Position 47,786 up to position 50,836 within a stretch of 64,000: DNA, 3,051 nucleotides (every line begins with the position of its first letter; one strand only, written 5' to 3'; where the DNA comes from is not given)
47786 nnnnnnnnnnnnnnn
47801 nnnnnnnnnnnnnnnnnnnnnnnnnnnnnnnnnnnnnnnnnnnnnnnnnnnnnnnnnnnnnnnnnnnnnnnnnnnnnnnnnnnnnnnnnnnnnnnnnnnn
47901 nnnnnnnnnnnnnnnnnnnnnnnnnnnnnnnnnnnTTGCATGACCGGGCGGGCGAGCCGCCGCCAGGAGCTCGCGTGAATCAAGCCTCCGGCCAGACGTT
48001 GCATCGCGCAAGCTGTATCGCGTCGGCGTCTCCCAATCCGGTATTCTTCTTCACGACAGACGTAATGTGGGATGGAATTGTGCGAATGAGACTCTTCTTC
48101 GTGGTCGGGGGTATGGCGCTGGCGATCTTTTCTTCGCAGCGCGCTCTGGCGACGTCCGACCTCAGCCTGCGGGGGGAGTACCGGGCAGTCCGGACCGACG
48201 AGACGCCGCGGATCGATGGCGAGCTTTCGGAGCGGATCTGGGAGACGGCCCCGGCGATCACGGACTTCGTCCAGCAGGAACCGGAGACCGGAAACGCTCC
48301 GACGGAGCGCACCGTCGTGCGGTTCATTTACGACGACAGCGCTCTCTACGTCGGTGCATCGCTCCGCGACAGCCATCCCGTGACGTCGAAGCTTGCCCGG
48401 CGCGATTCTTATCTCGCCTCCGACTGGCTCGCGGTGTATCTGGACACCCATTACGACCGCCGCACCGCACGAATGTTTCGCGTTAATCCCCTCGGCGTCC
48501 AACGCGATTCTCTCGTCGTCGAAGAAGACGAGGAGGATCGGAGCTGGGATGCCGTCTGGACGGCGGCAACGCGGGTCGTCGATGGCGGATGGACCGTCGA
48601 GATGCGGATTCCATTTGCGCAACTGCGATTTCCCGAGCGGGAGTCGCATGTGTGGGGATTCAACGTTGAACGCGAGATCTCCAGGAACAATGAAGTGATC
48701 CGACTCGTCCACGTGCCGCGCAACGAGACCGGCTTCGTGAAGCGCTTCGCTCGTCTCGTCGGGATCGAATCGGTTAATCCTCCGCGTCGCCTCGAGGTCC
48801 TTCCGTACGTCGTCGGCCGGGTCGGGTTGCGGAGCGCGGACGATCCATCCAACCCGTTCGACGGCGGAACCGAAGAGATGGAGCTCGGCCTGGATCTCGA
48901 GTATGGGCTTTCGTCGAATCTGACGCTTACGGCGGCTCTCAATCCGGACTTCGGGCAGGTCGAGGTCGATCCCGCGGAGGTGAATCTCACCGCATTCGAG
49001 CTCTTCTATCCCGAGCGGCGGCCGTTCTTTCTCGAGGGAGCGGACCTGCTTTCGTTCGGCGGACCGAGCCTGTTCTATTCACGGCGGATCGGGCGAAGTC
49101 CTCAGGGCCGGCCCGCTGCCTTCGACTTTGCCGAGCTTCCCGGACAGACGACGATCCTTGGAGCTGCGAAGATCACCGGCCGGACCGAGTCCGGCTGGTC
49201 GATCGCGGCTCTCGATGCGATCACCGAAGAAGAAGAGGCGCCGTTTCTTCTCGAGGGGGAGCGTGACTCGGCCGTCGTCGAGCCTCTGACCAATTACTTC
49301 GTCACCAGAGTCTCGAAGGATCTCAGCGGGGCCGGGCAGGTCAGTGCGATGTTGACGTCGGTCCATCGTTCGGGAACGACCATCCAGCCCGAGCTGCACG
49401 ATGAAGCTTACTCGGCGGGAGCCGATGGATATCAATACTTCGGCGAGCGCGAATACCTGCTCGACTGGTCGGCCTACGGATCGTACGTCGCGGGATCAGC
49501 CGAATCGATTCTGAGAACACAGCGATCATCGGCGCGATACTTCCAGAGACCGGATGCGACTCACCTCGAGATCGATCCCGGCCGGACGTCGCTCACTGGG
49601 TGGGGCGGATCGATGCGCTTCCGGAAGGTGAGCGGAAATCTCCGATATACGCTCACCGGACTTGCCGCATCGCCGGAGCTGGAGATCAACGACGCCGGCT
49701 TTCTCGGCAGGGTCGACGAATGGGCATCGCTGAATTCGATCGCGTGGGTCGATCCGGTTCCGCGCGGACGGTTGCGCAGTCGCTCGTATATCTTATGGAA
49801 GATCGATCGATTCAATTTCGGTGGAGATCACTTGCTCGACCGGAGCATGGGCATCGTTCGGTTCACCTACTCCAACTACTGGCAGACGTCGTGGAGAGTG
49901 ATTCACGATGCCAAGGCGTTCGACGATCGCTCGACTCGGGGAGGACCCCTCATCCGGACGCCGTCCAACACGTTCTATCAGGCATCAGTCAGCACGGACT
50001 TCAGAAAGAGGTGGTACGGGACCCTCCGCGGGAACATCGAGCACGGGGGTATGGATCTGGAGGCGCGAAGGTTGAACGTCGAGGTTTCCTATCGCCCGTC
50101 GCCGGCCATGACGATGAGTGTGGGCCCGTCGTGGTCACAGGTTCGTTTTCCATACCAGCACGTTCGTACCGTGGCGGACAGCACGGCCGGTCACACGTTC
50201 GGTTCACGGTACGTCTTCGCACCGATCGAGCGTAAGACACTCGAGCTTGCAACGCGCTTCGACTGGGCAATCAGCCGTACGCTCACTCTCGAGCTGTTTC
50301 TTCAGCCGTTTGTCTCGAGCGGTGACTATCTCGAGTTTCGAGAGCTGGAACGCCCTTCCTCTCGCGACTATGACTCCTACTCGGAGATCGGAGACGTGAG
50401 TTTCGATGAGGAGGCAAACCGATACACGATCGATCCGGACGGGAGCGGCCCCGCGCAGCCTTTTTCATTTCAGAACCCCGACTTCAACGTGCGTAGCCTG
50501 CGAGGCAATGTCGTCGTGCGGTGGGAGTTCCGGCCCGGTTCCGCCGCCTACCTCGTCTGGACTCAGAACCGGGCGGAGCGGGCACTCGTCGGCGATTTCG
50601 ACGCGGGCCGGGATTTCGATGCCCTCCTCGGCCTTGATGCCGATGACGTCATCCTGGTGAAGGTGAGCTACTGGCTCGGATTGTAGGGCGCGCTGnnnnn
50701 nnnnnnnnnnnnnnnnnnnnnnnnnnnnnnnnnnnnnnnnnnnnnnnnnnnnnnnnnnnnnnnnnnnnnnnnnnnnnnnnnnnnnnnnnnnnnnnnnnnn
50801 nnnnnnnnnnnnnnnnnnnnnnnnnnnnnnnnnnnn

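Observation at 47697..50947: DUF5916/CBM9 gene bracketed by ~175 bp direct repeats derived from the 3' end of the Pga-like porin gene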

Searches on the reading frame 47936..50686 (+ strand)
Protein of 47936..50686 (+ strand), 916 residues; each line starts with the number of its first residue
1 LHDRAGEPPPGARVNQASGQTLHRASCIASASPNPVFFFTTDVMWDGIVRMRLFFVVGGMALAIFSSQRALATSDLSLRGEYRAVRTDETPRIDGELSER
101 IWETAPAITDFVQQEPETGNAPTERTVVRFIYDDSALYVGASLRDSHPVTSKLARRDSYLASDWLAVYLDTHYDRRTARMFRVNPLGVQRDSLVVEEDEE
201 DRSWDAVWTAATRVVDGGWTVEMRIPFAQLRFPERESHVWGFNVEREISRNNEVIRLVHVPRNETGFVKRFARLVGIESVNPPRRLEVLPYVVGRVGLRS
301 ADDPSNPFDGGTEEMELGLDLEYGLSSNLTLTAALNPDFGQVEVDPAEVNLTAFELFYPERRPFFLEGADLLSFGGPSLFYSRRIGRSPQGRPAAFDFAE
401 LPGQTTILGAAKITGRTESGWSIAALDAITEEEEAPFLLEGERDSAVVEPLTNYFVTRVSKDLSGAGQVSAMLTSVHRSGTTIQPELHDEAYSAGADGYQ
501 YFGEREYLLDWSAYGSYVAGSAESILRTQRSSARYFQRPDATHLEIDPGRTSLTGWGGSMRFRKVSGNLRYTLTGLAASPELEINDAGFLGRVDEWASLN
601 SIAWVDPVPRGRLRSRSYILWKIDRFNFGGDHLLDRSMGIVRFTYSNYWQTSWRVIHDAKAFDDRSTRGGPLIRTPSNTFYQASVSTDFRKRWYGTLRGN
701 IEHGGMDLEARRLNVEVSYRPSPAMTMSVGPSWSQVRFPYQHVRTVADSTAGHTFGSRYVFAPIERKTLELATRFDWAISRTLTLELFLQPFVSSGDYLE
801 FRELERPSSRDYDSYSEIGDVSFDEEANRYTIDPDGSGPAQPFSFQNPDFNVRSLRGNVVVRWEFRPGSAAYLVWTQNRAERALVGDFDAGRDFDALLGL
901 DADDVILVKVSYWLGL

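Call 7: search_protein_families(library=pfam, proteins=[window:47936-50686:+])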
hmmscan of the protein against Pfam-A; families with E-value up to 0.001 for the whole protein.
window:47936-50686:+ (916 aa): 2 families
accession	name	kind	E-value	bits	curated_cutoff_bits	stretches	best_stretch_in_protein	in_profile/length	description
PF19313.5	DUF5916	-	3.4e-65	221.3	22.6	1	282-914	1-563/572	Domain of unknown function (DUF5916)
PF06452.16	CBM9_1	-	8.7e-12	45.7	23.4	1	93-244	1-146/185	Carbohydrate family 9 binding domain-like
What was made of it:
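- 48086..50686 (+): CBM9 module plus DUF5916 large beta-barrel outer-membrane protein (866 aa). Pfam DUF5916, E = 3e-65, and CBM9_1 (call 7).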

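Call 15: find_encoding_contigs(protein=window:47936-50686:+, flank=10000, max_places=10)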
Protein window:47936-50686:+ (916 aa): no gene with exactly this product is on record in the collection.

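Call 38: find_homologous_proteins(query=window:48086-50686:+)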
Query window:48086-50686:+ (866 aa): 8000 proteins with E <= 0.001 among 8000 candidates; the best 120 are listed.
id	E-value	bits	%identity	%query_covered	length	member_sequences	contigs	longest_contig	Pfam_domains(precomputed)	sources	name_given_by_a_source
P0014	0.0e+0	1979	100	100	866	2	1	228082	PF19313.6,PF06452.17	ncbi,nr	ncbi:MAG: carbohydrate binding family 9 domain-containing protein [Acidobacteria bacterium]|nr:carbo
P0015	0.0e+0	1072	58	99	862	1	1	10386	PF19313.6,PF06452.17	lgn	-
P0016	0.0e+0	1060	58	97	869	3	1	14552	PF19313.6,PF06452.17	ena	-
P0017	0.0e+0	1035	56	97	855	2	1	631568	PF19313.6,PF06452.17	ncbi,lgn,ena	-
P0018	0.0e+0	1034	56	99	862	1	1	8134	PF19313.6,PF06452.17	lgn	-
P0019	0.0e+0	1018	54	100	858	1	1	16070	PF19313.6,PF06452.17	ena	-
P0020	0.0e+0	1012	56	96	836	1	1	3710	PF19313.6,PF06452.17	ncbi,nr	ncbi:MAG TPA: DUF5916 domain-containing protein [Thermoanaerobaculia bacterium]|nr:DUF5916 domain-co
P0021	1.6e-296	1004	54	100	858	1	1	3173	PF19313.6,PF06452.17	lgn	-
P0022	4.1e-293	993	55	96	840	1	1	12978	PF19313.6,PF06452.17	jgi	jgi:hypothetical protein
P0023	4.9e-272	923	51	100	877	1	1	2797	PF19313.6,PF06452.17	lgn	-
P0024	6.8e-265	900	51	97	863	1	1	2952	PF19313.6,PF06452.17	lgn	-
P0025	4.1e-261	887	50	97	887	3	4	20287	PF19313.6,PF06452.17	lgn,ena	-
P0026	2.1e-259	881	49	97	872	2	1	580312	PF19313.6,PF06452.17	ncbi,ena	-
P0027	8.7e-259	879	50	100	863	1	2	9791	PF19313.6,PF06452.17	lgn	-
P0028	1.2e-256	872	48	98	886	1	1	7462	PF19313.6,PF06452.17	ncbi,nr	ncbi:MAG: DUF5916 domain-containing protein [Thermoanaerobaculia bacterium]|nr:DUF5916 domain-contai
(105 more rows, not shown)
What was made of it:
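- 48086..50686 (+): Identical to MAG protein P0014 (call 38).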

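Call 40: find_encoding_contigs(protein=P0017, flank=8000, max_places=2)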
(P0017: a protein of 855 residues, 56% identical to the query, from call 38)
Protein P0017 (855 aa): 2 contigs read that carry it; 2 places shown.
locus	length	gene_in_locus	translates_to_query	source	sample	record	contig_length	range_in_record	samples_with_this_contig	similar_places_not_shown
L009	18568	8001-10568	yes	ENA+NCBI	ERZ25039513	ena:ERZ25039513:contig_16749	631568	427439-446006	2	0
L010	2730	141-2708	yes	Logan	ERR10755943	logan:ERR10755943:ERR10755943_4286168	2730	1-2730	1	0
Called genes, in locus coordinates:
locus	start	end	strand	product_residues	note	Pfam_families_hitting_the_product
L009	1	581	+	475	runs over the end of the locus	-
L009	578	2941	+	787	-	PF00809:Pterin_bind, PF02607:B12-binding_2, PF02310:B12-binding, PF02965:Met_synt_B12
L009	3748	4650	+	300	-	PF00480:ROK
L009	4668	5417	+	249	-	PF13580:SIS_2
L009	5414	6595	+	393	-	PF00083:Sugar_tr (weak), PF07690:MFS_1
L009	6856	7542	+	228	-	PF00248:Aldo_ket_red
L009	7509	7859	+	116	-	-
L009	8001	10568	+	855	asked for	PF06452:CBM9_1, PF19313:DUF5916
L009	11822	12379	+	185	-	PF04961:FTCD_C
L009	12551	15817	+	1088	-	-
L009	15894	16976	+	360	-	PF00149:Metallophos (weak), PF12850:Metallophos_2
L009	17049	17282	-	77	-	-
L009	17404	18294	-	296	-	-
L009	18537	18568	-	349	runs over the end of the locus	PF00127:Copper-bind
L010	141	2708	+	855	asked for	PF06452:CBM9_1, PF19313:DUF5916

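Call 41: find_encoding_contigs(protein=P0016, flank=8000, max_places=2)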
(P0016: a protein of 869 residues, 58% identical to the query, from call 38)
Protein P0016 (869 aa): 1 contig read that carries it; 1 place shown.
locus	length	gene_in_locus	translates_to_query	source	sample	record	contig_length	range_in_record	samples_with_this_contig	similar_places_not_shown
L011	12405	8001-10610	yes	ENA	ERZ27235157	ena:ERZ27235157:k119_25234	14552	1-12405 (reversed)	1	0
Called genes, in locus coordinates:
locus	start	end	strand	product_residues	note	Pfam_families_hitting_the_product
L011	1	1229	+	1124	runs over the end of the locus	?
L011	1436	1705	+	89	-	-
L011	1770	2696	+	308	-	PF00480:ROK, PF01869:BcrAD_BadFG (faint)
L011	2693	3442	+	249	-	PF13580:SIS_2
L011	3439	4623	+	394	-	PF00083:Sugar_tr, PF07690:MFS_1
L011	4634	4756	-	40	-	-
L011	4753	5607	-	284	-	PF00072:Response_reg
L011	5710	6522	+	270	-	PF00561:Abhydrolase_1, PF12146:Hydrolase_4, PF12697:Abhydrolase_6 (weak), PF00326:Peptidase_S9 (faint), PF12146:Hydrolase_4 (weak)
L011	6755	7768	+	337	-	PF00248:Aldo_ket_red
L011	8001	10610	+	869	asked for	PF06452:CBM9_1, PF19313:DUF5916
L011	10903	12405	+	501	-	?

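Call 69: search_protein_families(library=pfam, proteins=[P0146], max_evalue=1)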
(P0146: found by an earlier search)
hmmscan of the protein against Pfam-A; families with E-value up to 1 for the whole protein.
P0146 (145 aa): 0 families
